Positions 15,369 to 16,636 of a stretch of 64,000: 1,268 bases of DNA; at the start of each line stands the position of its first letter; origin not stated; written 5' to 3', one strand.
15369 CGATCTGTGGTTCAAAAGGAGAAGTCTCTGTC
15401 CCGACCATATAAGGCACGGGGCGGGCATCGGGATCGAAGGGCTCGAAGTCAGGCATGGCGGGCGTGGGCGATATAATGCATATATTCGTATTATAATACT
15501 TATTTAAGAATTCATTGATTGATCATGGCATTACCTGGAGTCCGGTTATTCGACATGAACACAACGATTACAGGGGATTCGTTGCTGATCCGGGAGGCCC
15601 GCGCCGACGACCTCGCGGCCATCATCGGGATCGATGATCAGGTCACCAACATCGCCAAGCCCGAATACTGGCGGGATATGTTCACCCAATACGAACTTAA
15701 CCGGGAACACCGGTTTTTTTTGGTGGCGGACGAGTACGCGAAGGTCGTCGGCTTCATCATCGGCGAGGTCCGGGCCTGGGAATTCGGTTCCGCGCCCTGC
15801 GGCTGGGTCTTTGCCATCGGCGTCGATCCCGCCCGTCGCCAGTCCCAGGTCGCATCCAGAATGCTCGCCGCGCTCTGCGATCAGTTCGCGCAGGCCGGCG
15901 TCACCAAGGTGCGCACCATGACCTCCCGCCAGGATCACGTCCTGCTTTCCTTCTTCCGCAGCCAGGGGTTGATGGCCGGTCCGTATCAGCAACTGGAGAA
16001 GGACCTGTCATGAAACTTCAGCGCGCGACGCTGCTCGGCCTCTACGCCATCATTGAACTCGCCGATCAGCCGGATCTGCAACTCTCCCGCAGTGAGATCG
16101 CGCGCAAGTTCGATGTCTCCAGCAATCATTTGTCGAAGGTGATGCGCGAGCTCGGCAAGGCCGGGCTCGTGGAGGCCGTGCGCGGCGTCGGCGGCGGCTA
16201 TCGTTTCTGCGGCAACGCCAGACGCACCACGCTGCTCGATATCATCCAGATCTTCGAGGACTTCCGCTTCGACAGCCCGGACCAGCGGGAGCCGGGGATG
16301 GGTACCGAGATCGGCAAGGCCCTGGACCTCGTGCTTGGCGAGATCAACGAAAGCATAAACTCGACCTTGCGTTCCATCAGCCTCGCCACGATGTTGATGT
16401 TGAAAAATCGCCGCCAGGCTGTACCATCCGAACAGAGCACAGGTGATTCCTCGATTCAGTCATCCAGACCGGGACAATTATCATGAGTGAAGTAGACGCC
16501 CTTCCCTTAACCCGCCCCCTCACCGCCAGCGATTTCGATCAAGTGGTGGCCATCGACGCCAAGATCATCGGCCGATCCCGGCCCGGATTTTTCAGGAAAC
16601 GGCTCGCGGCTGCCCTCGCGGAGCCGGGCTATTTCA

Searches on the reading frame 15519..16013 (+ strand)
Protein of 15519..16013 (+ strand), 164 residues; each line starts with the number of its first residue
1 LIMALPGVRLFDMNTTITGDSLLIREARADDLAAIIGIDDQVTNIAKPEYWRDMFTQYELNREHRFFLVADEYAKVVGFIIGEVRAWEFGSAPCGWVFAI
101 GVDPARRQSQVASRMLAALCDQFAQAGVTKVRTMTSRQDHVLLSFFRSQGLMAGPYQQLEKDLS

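Call 9: search_protein_families(library=ncbifam, proteins=[window:15519-16013:+], max_evalue=0.00001)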
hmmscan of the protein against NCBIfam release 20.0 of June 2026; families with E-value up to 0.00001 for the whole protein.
window:15519-16013:+ (164 aa): 2 families
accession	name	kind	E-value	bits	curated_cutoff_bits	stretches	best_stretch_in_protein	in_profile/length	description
NF002959.0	PRK03624.1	equivalog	8.7e-11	41.7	124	1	20-154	5-132/147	GNAT family acetyltransferase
TIGR01575.1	rimI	equivalog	2.4e-06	27.8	86.4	1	49-131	16-92/132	ribosomal protein S18-alanine N-acetyltransferase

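Call 60: search_protein_families(library=pfam, proteins=[window:15519-16013:+], max_evalue=0.001)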
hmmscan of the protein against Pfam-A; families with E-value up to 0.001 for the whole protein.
window:15519-16013:+ (164 aa): 3 families
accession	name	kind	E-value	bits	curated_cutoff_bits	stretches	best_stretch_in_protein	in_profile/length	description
PF00583.31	Acetyltransf_1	-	8.1e-11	42.7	20.7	1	47-150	16-115/116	Acetyltransferase (GNAT) family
PF13508.13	Acetyltransf_7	-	2.3e-06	28.3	27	1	65-150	3-81/84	Acetyltransferase (GNAT) domain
PF13527.13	Acetyltransf_9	-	0.00064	20.2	25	1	24-129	2-107/127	Acetyltransferase (GNAT) domain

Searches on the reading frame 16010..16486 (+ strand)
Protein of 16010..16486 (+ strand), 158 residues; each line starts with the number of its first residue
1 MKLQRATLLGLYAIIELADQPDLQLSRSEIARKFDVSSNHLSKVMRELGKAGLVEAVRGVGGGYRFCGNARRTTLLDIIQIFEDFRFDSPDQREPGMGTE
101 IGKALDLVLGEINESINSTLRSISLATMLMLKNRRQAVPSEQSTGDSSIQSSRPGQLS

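Call 60: search_protein_families(library=pfam, proteins=[window:16010-16486:+], max_evalue=0.001)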
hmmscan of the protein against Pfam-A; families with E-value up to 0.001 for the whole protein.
window:16010-16486:+ (158 aa): 5 families
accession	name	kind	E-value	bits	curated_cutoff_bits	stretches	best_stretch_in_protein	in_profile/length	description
PF02082.26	Rrf2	-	1.1e-24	87.5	30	1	5-129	3-130/132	Iron-dependent Transcriptional regulator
PF13545.12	HTH_Crp_2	-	3.6e-05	24.1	27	1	17-59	10-56/70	Crp-like helix-turn-helix domain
PF00392.27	GntR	-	0.00022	21.2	27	1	20-61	19-61/64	Bacterial regulatory proteins, gntR family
PF08279.18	HTH_11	-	0.00033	20.9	25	1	14-65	5-55/55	HTH domain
PF12840.13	HTH_20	-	0.0009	19.6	27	0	22-55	16-49/51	Helix-turn-helix domain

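Call 65: search_protein_families(library=ncbifam, proteins=[window:16010-16486:+], max_evalue=1e-8)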
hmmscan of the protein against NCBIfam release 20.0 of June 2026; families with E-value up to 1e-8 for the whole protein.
window:16010-16486:+ (158 aa): 6 families
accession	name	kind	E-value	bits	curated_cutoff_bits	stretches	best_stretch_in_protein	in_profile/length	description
TIGR00738.1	rrf2_super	superfamily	7.2e-25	87.4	73.3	1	1-128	1-130/132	Rrf2 family transcriptional regulator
TIGR02944.1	suf_reg_Xantho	equivalog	1.5e-13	51.3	110.65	1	8-127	9-129/130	SUF system Fe-S cluster assembly regulator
NF008240.0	PRK11014.1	equivalog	3.5e-12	46.6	182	1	1-85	1-86/141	nitric oxide-sensing transcriptional repressor NsrR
NF008886.0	PRK11920.1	equivalog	9.8e-12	44.8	193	1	1-84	1-84/153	iron-responsive transcriptional regulator RirA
NF047409.1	Cys_reg_CymR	equivalog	1.4e-10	41.4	195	1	1-84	1-85/139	cysteine metabolism transcriptional regulator CymR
TIGR02010.1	IscR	equivalog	2.7e-10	40.2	207.55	1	9-130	9-131/135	Fe-S cluster assembly transcriptional regulator IscR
